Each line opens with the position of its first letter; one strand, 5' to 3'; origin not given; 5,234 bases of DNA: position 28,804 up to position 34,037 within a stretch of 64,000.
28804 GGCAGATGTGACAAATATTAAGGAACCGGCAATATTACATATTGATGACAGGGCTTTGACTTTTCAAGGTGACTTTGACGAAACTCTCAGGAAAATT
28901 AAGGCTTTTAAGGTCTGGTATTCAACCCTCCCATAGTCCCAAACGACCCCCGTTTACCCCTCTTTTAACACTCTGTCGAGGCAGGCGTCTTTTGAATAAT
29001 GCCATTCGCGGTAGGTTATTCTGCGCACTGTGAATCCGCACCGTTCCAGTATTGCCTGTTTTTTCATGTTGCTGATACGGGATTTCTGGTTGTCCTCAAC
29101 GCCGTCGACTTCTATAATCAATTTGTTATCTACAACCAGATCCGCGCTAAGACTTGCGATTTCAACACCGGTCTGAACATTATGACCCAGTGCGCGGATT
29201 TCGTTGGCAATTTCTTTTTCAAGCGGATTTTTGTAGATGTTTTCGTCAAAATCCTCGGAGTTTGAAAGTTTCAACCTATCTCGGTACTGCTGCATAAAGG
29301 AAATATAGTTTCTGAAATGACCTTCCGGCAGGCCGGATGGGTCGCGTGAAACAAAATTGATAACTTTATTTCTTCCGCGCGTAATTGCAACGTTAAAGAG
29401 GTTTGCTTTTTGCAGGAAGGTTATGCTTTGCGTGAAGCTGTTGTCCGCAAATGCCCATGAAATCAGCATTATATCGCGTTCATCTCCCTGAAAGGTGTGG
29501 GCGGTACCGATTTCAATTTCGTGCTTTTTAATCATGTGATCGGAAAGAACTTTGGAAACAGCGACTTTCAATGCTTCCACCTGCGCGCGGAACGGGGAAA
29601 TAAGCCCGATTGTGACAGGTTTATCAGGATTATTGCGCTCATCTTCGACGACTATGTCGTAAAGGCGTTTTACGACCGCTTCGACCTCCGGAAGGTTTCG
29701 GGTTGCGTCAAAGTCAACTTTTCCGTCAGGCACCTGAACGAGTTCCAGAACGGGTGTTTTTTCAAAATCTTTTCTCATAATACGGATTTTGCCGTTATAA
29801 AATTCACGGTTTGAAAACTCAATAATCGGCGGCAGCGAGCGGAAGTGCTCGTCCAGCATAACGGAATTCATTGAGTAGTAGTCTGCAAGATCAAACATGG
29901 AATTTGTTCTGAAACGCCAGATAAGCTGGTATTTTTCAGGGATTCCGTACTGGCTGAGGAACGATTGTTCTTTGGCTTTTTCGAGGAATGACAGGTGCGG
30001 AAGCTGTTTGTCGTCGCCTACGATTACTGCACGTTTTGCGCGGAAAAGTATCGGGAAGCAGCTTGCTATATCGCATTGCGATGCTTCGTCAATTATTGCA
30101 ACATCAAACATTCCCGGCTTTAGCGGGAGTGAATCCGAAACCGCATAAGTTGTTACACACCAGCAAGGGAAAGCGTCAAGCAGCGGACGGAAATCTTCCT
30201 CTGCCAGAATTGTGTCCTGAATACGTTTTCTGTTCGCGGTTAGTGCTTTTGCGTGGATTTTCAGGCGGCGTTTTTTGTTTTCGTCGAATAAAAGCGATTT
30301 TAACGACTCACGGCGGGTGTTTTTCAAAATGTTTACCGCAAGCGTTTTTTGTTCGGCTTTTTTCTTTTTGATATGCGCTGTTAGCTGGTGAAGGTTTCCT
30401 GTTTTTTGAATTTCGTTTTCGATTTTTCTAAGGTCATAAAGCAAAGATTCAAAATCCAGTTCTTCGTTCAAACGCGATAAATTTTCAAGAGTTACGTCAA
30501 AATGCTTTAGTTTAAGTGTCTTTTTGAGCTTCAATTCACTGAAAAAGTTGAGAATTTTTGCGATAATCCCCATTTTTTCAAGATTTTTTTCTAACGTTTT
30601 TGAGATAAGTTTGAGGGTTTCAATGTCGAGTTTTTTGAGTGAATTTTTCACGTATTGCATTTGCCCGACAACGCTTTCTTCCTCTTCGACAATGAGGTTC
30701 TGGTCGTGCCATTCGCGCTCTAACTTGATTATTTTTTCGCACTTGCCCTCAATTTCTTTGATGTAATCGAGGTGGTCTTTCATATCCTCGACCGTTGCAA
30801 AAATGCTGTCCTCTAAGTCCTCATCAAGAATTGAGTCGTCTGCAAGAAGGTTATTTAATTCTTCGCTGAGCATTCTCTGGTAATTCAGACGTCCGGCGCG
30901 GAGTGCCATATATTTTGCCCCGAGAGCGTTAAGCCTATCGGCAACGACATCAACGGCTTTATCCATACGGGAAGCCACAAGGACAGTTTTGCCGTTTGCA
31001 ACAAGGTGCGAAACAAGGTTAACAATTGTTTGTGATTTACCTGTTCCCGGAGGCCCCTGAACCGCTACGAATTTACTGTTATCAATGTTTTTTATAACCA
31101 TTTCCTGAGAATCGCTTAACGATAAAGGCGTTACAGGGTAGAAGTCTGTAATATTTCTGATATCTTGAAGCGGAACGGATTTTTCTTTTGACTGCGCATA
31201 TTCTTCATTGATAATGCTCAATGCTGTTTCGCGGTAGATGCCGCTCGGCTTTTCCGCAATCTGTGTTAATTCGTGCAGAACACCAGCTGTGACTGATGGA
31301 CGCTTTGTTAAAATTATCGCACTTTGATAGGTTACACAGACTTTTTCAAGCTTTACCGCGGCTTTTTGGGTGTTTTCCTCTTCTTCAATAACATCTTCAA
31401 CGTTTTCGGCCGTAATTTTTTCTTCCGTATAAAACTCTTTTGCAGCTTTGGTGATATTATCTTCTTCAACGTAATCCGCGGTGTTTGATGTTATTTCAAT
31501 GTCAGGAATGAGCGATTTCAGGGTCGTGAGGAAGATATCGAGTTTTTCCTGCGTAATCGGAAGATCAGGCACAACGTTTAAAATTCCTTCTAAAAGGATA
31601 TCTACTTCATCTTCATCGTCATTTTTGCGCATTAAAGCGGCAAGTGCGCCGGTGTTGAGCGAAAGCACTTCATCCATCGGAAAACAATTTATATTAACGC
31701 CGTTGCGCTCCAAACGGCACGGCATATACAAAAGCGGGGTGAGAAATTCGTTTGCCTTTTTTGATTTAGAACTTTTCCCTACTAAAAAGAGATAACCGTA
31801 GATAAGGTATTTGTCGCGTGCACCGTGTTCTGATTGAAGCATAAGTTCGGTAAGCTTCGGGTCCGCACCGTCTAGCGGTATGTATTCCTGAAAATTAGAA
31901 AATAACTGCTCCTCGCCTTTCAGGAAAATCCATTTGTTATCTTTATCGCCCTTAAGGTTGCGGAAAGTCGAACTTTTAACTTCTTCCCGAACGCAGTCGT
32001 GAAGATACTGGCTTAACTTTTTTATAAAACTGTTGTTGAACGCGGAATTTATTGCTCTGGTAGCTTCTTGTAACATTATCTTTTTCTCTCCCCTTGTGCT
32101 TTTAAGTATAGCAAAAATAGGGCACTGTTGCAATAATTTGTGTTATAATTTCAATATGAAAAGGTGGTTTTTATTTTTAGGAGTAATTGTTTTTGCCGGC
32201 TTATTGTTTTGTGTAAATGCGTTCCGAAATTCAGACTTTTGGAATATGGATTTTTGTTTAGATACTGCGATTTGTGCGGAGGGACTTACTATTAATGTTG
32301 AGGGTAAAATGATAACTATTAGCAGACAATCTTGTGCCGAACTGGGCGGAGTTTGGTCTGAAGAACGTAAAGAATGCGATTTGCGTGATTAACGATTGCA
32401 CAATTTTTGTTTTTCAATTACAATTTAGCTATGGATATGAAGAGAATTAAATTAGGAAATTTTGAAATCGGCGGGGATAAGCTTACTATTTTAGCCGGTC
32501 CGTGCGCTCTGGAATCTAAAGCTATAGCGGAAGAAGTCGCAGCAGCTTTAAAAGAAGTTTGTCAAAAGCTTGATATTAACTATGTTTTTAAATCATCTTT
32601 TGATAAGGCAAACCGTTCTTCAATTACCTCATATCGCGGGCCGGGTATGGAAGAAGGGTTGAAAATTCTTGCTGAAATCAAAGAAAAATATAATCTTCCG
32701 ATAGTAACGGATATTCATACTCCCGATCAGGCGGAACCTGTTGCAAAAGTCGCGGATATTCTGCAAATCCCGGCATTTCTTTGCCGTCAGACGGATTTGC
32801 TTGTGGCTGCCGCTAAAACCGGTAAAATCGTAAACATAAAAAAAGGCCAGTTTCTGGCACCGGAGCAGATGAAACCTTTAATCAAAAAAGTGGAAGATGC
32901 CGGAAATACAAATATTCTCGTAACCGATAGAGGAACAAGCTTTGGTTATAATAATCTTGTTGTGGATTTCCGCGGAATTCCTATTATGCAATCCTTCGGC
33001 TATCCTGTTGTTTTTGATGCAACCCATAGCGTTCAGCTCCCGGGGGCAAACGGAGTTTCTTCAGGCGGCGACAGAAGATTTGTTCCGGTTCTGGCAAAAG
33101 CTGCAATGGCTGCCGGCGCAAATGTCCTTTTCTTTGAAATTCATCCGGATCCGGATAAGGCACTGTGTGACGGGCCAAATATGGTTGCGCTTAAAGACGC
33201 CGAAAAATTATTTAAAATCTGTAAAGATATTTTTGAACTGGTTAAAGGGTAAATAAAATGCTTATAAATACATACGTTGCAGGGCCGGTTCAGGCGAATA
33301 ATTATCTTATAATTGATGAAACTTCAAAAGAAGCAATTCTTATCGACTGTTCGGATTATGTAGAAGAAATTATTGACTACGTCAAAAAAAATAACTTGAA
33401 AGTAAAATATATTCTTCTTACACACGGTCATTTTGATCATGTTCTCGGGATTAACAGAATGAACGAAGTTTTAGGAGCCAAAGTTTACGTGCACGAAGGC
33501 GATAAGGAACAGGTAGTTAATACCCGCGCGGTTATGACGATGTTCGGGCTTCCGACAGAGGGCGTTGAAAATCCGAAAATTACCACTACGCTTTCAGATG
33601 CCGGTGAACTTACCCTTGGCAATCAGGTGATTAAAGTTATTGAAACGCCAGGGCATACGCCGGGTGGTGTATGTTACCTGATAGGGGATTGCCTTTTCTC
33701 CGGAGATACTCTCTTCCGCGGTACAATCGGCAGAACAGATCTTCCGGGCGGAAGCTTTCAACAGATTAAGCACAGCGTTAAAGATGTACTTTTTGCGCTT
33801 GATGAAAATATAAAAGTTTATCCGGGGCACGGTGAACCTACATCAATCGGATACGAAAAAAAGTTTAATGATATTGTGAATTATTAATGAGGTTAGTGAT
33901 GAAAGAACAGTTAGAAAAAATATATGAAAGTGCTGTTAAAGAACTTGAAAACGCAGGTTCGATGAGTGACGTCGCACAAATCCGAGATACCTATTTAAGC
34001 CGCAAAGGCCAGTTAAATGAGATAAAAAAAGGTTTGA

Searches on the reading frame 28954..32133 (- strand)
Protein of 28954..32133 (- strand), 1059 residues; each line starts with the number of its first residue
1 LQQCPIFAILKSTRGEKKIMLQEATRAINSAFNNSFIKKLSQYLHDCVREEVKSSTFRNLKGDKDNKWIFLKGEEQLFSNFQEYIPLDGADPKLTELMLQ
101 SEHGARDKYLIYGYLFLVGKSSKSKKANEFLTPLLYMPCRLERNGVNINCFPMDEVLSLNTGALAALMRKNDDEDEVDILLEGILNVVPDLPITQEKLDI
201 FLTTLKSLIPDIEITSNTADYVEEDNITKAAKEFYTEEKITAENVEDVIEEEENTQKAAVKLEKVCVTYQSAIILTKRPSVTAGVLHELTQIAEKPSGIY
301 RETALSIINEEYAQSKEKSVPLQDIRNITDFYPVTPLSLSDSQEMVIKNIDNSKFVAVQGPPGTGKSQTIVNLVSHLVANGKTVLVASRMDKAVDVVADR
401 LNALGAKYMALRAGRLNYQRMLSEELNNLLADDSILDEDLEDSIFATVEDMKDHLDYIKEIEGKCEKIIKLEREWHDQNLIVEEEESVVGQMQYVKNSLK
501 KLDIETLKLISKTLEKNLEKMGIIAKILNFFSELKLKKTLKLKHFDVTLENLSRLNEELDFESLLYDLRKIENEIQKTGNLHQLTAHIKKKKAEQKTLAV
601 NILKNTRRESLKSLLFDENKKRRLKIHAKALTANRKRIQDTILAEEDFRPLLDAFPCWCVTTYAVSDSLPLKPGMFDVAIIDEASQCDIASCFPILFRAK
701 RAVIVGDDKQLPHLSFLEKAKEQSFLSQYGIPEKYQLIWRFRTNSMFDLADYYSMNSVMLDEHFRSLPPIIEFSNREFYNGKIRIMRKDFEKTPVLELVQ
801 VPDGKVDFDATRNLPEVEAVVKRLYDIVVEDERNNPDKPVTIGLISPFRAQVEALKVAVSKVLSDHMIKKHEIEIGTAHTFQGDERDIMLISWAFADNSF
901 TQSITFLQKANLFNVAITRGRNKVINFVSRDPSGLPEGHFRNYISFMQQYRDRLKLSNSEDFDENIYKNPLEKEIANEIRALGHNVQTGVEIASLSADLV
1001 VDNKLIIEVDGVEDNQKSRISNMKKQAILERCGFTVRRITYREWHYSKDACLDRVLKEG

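Call 12: search_protein_families(library=ncbifam, proteins=[window:28954-32133:-], max_evalue=0.00001)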
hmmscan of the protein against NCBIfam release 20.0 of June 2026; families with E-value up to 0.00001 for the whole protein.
window:28954-32133:- (1059 aa): 6 families
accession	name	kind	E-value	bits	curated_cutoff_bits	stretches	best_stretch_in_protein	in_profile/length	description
NF058533.1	antiphage_ProA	equivalog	3e-49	167.5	1500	2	656-1057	1284-1701/1903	anti-phage protein ProA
TIGR00376.1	TIGR00376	hypoth_equivalog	1.3e-41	142.9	348.9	3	571-805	267-474/639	IGHMBP2 family helicase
NF040671.1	PLuB_AAA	exception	5.2e-35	120.2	999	2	675-931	962-1233/1256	PLuB system helicase-like protein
NF042953.1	Hhe_antiphage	equivalog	4.6e-30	103.9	2000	2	650-895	1256-1497/1797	DUF4011 domain-containing anti-phage protein Hhe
TIGR01447.1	recD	equivalog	3.5e-06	25.9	310.15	0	242-380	79-190/597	exodeoxyribonuclease V subunit alpha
TIGR01448.2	helicase_RecD2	equivalog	5.3e-06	24.9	500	0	235-387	225-365/713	SF1B family DNA helicase RecD2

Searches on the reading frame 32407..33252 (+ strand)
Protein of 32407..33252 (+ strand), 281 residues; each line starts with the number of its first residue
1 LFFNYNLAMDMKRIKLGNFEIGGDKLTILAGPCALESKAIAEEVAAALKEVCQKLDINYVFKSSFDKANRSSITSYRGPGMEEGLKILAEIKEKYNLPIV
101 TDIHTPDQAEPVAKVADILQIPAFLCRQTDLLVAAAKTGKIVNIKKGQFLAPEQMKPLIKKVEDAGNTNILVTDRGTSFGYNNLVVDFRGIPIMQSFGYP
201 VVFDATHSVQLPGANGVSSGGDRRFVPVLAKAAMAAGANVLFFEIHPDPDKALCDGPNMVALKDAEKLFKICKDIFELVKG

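Call 79: search_protein_families(library=pfam, proteins=[window:32407-33252:+], max_evalue=0.001)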
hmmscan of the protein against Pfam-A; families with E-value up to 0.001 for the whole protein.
window:32407-33252:+ (281 aa): 1 family
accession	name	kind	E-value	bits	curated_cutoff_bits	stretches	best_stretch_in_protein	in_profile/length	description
PF00793.26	DAHP_synth_1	-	2.6e-72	243.4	25.5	1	20-279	11-268/270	DAHP synthetase I family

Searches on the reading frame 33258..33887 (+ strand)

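Call 79: search_protein_families(library=pfam, proteins=[window:33258-33887:+], max_evalue=0.001)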
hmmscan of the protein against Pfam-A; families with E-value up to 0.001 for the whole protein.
window:33258-33887:+ (209 aa): 3 families
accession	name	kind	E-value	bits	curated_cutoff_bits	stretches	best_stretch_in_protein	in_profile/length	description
PF00753.33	Lactamase_B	-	1.8e-28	100.3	22.7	1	9-191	2-196/196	Metallo-beta-lactamase superfamily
PF12706.13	Lactamase_B_2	-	2.5e-06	27.7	27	1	27-121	3-99/200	Beta-lactamase superfamily domain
PF19583.5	ODP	-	2.2e-05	24.9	27.2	1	11-151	1-136/194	ODP family beta lactamase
